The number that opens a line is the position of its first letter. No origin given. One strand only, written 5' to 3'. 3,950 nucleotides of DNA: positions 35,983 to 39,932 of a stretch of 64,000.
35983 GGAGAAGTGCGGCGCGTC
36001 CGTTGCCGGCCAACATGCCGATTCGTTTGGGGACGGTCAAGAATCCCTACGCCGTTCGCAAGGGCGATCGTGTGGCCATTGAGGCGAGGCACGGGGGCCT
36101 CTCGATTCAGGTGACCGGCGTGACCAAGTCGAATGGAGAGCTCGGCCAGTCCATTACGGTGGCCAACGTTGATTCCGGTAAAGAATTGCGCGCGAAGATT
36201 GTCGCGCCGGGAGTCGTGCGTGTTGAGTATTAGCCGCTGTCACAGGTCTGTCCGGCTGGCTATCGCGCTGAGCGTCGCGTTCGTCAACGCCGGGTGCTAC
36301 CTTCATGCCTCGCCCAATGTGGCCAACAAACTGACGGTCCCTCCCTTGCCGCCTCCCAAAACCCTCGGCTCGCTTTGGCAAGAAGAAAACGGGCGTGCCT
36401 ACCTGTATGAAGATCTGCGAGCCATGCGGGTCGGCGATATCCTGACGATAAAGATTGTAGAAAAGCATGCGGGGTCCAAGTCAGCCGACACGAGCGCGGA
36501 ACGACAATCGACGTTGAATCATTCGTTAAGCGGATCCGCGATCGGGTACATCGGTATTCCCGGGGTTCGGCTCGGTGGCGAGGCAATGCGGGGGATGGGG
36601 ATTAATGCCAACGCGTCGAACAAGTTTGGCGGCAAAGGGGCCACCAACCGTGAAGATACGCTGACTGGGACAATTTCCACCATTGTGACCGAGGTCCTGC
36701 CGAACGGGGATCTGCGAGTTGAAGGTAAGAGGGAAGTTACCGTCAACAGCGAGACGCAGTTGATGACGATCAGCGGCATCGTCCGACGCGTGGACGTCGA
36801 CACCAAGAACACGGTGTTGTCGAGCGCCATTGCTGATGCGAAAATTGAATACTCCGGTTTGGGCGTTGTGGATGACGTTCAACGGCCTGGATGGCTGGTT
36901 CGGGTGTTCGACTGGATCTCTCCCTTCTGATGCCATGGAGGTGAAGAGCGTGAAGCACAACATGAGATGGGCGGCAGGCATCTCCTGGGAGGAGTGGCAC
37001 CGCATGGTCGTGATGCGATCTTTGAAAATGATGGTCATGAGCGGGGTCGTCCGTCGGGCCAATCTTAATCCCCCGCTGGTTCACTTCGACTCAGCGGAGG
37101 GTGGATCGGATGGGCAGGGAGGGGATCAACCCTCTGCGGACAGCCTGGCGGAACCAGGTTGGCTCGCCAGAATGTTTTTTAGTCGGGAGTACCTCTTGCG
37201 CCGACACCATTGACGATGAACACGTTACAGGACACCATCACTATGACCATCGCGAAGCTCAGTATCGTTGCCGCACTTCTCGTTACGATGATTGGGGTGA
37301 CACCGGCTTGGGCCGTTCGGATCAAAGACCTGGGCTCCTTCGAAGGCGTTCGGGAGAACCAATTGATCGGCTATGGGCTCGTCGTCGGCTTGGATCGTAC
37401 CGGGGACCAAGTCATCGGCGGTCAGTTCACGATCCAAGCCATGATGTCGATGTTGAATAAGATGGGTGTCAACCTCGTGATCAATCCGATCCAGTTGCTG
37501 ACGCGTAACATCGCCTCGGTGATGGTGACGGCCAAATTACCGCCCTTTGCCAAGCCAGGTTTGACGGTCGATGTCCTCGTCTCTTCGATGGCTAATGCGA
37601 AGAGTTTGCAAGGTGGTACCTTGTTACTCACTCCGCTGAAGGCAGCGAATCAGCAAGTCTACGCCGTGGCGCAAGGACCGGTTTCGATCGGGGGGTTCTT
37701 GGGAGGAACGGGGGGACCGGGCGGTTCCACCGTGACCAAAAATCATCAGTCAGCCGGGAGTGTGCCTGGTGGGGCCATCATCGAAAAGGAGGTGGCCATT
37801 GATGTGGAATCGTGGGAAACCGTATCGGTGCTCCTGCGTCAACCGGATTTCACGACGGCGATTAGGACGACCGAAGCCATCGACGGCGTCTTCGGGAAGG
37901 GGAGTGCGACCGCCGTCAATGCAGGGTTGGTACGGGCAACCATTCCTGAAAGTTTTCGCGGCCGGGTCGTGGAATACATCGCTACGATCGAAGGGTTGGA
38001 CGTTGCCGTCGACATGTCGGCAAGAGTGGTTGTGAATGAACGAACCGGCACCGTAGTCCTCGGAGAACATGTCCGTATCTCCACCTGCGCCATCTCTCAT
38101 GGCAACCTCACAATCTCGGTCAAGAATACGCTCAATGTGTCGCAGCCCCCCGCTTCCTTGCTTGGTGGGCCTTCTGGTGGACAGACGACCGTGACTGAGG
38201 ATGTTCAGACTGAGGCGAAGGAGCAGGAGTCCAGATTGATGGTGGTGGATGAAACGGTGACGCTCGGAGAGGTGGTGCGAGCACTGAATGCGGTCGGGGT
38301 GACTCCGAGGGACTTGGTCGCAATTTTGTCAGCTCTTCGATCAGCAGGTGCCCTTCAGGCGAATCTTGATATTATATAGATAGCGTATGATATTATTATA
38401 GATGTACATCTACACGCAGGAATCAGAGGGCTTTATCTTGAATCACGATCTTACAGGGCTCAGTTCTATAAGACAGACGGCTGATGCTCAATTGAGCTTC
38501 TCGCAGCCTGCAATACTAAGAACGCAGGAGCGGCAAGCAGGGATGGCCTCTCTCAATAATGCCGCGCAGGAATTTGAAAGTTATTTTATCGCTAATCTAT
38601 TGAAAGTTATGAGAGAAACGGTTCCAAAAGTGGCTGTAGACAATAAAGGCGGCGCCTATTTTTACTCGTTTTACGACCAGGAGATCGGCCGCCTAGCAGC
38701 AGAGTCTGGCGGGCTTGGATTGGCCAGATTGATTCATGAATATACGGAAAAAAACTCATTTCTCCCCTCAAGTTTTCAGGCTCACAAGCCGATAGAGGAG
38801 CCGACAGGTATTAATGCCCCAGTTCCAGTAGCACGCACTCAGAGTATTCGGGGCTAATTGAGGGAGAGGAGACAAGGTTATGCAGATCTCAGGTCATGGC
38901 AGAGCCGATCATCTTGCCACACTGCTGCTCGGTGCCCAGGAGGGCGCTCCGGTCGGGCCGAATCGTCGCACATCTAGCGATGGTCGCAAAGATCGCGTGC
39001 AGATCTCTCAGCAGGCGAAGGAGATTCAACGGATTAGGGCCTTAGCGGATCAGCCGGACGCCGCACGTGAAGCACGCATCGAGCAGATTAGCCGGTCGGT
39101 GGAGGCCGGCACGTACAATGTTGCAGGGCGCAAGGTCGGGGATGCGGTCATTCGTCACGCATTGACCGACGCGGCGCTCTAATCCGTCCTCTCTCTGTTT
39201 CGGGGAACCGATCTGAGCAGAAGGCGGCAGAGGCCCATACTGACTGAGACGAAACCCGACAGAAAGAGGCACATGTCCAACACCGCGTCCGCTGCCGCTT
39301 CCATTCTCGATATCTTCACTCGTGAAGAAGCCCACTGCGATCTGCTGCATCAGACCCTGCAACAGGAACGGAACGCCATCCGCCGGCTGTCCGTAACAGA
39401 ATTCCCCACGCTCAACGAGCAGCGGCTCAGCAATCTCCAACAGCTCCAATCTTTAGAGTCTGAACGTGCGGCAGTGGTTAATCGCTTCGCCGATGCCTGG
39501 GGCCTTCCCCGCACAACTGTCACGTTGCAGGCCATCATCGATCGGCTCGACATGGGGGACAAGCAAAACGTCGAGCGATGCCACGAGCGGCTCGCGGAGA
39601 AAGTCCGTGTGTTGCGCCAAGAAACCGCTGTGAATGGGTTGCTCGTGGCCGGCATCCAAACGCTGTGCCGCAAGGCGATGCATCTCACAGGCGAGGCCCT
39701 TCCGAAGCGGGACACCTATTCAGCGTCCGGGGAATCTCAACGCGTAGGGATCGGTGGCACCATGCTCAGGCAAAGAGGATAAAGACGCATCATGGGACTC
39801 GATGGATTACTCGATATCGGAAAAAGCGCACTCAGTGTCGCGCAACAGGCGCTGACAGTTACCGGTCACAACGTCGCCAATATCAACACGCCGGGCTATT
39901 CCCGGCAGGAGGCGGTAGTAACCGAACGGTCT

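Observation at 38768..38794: A recurrent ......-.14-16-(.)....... motif wires late flagellar genes, every c-di-GMP gene and the glycan island into one putative FliA regulon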

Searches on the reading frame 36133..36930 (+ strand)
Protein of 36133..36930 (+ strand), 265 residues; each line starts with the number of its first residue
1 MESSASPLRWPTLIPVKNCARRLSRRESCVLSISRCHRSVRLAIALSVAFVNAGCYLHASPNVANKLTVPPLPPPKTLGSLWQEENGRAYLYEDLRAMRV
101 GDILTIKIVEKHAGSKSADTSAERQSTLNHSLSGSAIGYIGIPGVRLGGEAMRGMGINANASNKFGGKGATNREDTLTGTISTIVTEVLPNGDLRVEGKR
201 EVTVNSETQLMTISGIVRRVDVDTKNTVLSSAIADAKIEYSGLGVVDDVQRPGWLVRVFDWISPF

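Call 25: search_protein_families(library=pfam, proteins=[window:36133-36930:+], max_evalue=0.00001)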
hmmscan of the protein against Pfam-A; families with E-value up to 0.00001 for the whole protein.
window:36133-36930:+ (265 aa): 1 family
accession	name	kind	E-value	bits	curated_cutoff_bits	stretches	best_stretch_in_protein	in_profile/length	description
PF02107.21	FlgH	-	8.7e-59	198.4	27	1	77-264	3-172/172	Flagellar L-ring protein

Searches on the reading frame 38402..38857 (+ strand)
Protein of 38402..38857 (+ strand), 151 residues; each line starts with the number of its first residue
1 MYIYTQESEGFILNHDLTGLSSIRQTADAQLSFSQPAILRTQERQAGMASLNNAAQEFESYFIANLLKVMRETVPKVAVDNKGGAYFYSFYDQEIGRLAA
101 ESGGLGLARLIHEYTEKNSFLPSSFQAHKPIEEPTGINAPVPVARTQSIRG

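Call 5: search_protein_families(library=pfam, proteins=[window:38402-38857:+])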
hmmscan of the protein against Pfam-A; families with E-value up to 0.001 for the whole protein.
window:38402-38857:+ (151 aa): 1 family
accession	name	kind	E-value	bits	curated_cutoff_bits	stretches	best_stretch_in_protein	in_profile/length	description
PF10135.14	Rod-binding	-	1.5e-06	29.1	25.1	1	68-111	1-48/51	Rod binding protein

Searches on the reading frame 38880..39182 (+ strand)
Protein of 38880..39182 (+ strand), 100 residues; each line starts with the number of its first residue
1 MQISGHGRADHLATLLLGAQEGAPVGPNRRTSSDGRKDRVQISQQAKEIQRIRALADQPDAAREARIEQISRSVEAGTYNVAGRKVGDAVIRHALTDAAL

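Call 5: search_protein_families(library=pfam, proteins=[window:38880-39182:+])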
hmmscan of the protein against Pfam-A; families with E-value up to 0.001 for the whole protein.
window:38880-39182:+ (100 aa): 1 family
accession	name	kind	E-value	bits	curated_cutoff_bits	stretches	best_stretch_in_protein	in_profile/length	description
PF04316.19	FlgM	-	4.1e-13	49.8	25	1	38-89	1-52/55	Anti-sigma-28 factor, FlgM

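Call 75: search_protein_families(library=ncbifam, proteins=[window:38880-39182:+], max_evalue=0.00001)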
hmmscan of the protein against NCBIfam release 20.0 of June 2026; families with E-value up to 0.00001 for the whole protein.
window:38880-39182:+ (100 aa): 1 family
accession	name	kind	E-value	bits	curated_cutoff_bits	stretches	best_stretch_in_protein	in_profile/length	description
TIGR03824.1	FlgM_jcvi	equivalog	6.1e-09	36.5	40.75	1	30-92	33-95/98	flagellar biosynthesis anti-sigma factor FlgM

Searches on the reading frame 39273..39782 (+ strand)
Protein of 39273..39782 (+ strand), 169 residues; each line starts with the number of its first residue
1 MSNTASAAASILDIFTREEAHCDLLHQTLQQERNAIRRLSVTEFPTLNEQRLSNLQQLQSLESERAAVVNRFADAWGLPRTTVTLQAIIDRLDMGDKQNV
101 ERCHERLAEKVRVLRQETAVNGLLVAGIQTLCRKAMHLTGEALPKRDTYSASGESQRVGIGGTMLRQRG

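Call 6: search_protein_families(library=pfam, proteins=[window:39273-39782:+])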
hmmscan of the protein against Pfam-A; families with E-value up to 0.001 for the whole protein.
window:39273-39782:+ (169 aa): 1 family
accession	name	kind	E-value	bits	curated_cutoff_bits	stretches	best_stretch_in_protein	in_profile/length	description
PF05130.17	FlgN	-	1.6e-12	48.5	30.5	1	8-155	3-145/147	FlgN protein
